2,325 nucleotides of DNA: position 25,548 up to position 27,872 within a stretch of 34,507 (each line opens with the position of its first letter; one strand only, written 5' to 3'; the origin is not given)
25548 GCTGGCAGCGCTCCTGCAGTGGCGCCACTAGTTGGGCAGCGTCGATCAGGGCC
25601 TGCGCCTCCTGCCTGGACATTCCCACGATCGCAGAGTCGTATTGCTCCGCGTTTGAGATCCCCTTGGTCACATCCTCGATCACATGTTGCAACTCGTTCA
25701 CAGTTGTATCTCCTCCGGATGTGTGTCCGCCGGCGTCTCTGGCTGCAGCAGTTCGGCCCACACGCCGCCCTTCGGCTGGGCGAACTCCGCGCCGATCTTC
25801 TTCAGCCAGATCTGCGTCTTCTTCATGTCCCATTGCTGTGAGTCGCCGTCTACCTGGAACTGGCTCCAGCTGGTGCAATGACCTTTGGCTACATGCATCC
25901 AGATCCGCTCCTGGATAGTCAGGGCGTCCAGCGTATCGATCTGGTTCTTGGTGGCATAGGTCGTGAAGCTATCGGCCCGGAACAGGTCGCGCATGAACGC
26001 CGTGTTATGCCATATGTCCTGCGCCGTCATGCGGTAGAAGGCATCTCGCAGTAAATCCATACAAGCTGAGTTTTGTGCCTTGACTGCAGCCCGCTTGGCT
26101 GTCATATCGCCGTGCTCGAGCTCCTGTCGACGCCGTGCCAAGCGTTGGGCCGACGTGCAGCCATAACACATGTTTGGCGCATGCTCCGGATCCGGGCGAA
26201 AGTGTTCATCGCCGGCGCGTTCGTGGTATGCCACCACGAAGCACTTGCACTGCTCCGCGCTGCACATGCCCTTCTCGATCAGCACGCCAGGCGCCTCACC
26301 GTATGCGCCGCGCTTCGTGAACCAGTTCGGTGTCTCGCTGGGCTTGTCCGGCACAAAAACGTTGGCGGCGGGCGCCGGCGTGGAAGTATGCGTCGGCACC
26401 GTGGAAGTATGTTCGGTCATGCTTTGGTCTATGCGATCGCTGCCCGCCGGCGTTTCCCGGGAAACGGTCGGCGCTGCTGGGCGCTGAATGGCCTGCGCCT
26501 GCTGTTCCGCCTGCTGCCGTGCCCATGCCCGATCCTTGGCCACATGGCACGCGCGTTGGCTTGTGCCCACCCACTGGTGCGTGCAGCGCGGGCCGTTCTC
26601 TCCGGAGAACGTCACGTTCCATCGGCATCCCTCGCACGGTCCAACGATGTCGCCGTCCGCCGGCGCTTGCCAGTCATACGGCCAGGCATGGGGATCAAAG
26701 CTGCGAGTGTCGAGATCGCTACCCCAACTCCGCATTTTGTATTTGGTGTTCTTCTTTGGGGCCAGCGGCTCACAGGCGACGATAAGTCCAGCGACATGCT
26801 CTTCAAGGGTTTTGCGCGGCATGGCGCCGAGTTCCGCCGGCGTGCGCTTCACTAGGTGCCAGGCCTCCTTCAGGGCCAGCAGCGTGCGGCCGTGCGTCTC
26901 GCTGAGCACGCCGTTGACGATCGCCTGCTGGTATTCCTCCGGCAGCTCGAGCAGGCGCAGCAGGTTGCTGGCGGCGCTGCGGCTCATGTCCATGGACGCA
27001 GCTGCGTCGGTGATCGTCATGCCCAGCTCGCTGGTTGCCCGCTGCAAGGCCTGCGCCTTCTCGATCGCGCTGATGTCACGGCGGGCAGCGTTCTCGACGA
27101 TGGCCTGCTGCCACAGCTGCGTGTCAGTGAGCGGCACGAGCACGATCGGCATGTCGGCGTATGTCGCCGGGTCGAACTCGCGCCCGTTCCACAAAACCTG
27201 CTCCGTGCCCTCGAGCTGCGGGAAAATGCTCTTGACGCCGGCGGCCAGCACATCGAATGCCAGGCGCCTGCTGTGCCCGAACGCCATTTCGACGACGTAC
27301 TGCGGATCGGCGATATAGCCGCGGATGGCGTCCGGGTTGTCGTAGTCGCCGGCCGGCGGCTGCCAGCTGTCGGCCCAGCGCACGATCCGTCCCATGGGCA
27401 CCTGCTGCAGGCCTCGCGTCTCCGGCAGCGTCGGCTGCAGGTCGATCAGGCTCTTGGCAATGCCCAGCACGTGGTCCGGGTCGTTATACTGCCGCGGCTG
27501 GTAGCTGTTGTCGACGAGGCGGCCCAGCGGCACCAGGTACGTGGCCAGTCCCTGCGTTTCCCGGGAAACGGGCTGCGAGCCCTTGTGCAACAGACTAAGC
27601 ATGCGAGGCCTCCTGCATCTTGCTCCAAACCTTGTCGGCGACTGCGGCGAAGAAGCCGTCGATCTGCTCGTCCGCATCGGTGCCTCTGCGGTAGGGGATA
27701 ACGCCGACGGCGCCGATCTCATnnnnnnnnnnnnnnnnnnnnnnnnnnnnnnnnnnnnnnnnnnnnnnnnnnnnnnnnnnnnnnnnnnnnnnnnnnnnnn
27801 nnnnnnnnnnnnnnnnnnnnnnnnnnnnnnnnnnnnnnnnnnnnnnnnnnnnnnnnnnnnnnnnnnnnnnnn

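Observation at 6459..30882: Five perfect copies of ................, a parS/NBS hybrid palindrome, dispersed around a phage genome that encodes ParA and ParB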

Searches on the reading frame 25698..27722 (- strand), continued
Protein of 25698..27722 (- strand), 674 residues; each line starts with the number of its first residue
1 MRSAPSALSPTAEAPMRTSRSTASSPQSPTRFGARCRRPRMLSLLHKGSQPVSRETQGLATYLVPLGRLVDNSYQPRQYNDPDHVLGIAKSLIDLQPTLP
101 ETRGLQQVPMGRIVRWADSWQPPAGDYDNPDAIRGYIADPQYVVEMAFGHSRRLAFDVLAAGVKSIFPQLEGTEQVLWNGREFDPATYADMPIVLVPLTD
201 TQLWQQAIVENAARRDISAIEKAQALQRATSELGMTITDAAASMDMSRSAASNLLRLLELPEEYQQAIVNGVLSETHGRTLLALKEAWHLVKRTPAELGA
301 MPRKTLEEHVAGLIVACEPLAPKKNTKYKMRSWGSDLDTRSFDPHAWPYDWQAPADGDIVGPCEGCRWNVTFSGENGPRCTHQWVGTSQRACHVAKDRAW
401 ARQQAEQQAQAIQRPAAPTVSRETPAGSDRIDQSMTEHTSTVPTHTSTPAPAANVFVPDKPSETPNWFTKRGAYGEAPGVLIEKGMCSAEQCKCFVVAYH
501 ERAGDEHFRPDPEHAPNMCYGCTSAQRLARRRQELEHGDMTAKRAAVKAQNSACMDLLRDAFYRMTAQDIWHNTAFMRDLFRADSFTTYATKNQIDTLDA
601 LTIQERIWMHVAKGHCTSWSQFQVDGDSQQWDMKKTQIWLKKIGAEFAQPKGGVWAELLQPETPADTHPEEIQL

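Call 58: fold_search(model_id=the predicted structure, library=pdb)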
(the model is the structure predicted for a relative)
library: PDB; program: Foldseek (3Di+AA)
matches with E <= 10: 159; with E <= 0.001: 30
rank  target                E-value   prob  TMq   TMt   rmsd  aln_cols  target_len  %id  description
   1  6sdk_A                1.0e-09  1.00  0.15  0.44  14.1       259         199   23  Crystal structure of bacterial ParB dimer bound to CDP (released 2019-10-23)
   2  7ol9_B                1.7e-09  1.00  0.15  0.43  14.8       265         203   20  Crystal structure of C-terminally truncated Bacillus subtilis nucleoid occlusion protein (Noc) complexed to the Noc-bi (released 2022-03-09)
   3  7ng0                  3.2e-09  1.00  0.15  0.44  14.9       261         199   20  Crystal structure of N- and C-terminally truncated Geobacillus thermoleovorans nucleoid occlusion protein Noc (released 2021-02-17)
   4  6sdk_B                4.5e-09  1.00  0.15  0.43  14.4       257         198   22  Crystal structure of bacterial ParB dimer bound to CDP (released 2019-10-23)
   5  7bnk_B                1.1e-08  1.00  0.15  0.44  14.1       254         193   21  Crystal structure of ParB from Myxococcus xanthus bound to CDP and Monothiophosphate (released 2021-09-08)
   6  7nfu_A                1.1e-08  1.00  0.25  0.61   5.4       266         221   20  Crystal structure of C-terminally truncated Geobacillus thermoleovorans nucleoid occlusion protein Noc (released 2021-02-17)
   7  7nfu_B                1.4e-08  1.00  0.24  0.61   5.6       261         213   20  Crystal structure of C-terminally truncated Geobacillus thermoleovorans nucleoid occlusion protein Noc (released 2021-02-17)
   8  7bnr_A                1.6e-08  1.00  0.15  0.44  14.4       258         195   20  Crystal structure of a ParB Q52A mutant from Myxococcus xanthus bound to CTPyS (released 2021-09-08)
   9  7bnk_A                1.8e-08  1.00  0.15  0.45  14.2       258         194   20  Crystal structure of ParB from Myxococcus xanthus bound to CDP and Monothiophosphate (released 2021-09-08)
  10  7ol9_A                3.3e-08  1.00  0.15  0.44  12.5       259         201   21  Crystal structure of C-terminally truncated Bacillus subtilis nucleoid occlusion protein (Noc) complexed to the Noc-bi (released 2022-03-09)
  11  7bnr_B                5.3e-08  1.00  0.15  0.44  14.4       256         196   20  Crystal structure of a ParB Q52A mutant from Myxococcus xanthus bound to CTPyS (released 2021-09-08)
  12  7o0n_A                7.8e-08  1.00  0.15  0.45  14.2       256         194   21  Crystal structure of a ParB E93A mutant from Myxococcus xanthus bound to CDP and monothiophosphate (released 2021-09-15)
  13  6t1f_D                4.5e-07  1.00  0.23  0.63   5.4       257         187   20  Crystal structure of the C-terminally truncated chromosome-partitioning protein ParB from Caulobacter crescentus compl (released 2020-10-14)
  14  6t1f_B                9.7e-07  1.00  0.22  0.58   6.1       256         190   21  Crystal structure of the C-terminally truncated chromosome-partitioning protein ParB from Caulobacter crescentus compl (released 2020-10-14)
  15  7bm8_A                9.7e-07  1.00  0.14  0.43  15.1       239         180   21  Crystal structure of the C-terminally truncated chromosome-partitioning protein ParB from Caulobacter crescentus compl (released 2021-04-28)
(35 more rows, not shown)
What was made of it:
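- On ParB/Noc/KorB superfamily (ParB-CTPase N-domain + HTH_ParB): Foldseek matches ParB-CDP (6sdk), Noc and KorB over about 260 columns (call 58).
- Closest known: KorB with OB operators of IncP plasmid RK2. Same: KorB structures are among the Foldseek hits (call 58).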

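Call 68: find_related_loci(query=A2, collection=metagenome_contigs, flank=10000)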
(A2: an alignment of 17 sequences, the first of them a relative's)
Query A2 (634 aa) in metagenome_contigs; peptide patterns used: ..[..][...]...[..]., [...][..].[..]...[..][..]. (x = any residue, [..] = any of these).
600 stretches matched a pattern (row limit reached: there are more); 450 encode a relative of the query (tblastn E <= 1e-3); the best 80 are kept; 80 distinct loci.
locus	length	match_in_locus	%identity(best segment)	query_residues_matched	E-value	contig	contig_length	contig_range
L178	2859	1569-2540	65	1-291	7e-131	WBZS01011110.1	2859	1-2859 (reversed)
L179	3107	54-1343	33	177-613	6e-68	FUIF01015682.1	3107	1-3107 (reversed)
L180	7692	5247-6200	30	7-363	1e-24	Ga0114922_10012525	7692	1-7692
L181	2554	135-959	31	24-331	2e-23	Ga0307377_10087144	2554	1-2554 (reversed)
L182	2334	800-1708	31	5-326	1e-22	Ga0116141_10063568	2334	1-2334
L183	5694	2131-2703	34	24-242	2e-22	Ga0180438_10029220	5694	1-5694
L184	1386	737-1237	32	23-241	5e-22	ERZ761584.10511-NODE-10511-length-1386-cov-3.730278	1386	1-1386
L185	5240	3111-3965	29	24-343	9e-21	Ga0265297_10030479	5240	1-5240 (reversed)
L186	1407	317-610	40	146-243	1e-17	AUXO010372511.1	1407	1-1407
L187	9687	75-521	29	148-307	1e-15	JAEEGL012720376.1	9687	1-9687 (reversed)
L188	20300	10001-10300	38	146-245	2e-15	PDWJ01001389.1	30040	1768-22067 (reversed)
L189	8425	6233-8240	36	131-279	2e-15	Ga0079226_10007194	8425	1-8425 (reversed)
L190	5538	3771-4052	40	151-244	2e-15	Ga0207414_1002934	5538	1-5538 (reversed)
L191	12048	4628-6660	39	150-246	3e-15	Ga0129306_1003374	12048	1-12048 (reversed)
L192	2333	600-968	34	126-245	1e-14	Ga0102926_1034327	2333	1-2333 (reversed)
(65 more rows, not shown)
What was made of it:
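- Tried and rejected: Apart from two or three short contigs, it returned weak 29-40% HTH-region matches to other ParB-family proteins (call 68).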

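Call 82: find_encoding_contigs(protein=P0009, flank=10000, max_places=2)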
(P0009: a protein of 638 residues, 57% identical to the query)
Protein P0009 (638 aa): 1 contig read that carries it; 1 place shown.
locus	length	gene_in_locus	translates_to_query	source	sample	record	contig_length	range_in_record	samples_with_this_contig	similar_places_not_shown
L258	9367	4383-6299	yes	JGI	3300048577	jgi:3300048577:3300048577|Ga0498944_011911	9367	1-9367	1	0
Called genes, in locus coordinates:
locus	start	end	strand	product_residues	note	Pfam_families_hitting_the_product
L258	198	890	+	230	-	-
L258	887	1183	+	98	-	-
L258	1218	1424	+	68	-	-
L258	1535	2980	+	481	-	PF01580:FtsK_SpoIIIE, PF20703:nSTAND1 (weak)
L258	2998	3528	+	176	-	-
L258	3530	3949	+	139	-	-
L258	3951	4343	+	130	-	-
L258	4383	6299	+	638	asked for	PF17762:HTH_ParB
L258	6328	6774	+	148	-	-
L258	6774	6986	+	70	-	-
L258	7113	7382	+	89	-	-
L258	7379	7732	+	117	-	-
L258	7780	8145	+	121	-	-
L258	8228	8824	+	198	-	-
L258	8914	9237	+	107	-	-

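Call 86: search_dna_similar(query=window:25698-27602:-, collection=plasmids, mode=protein, max_rows=10, max_evalue=0.001)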
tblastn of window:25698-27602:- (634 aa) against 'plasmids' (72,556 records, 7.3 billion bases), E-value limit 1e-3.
Records with a match: 1; places in all: 1; records where one place covers at least 80% of the query: 0.
Best place of each record, by identity: <60% 1.
By first word of the organism name: Sphingomonas 1.
By predicted mobility (MOB-suite, as given by PLSDB): non-mobilizable 1.
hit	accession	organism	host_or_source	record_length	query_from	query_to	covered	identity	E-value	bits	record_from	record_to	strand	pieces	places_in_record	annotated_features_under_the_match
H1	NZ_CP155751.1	Sphingomonas parapaucimobilis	Chinese cabbage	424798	150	250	16%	44.6%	1e-5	56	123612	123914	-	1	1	ParB/RepB/Spo0J family partition protein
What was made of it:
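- Tried and rejected: Only a generic 16%-coverage ParB hit (call 86).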

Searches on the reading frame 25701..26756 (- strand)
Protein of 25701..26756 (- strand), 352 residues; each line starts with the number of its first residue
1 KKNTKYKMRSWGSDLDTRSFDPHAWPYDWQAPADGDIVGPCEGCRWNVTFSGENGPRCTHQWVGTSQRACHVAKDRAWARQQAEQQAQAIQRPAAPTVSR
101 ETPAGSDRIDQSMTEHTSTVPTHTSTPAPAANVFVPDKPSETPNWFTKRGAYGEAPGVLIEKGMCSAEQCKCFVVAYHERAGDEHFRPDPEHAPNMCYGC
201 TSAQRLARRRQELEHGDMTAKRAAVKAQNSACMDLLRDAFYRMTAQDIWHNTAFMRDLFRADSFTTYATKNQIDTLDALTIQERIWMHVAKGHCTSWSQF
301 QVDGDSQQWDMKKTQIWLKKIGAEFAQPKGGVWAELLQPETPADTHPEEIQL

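Call 84: search_solved_structures(query=window:25701-26756:-, max_evalue=1)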
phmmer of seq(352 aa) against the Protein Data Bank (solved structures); distinct sequences matched with E-value up to 1: 1.
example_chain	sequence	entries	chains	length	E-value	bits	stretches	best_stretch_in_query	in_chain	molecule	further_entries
2o7g_A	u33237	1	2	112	0.26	13.9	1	237-287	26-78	Probable RNA polymerase sigma-C factor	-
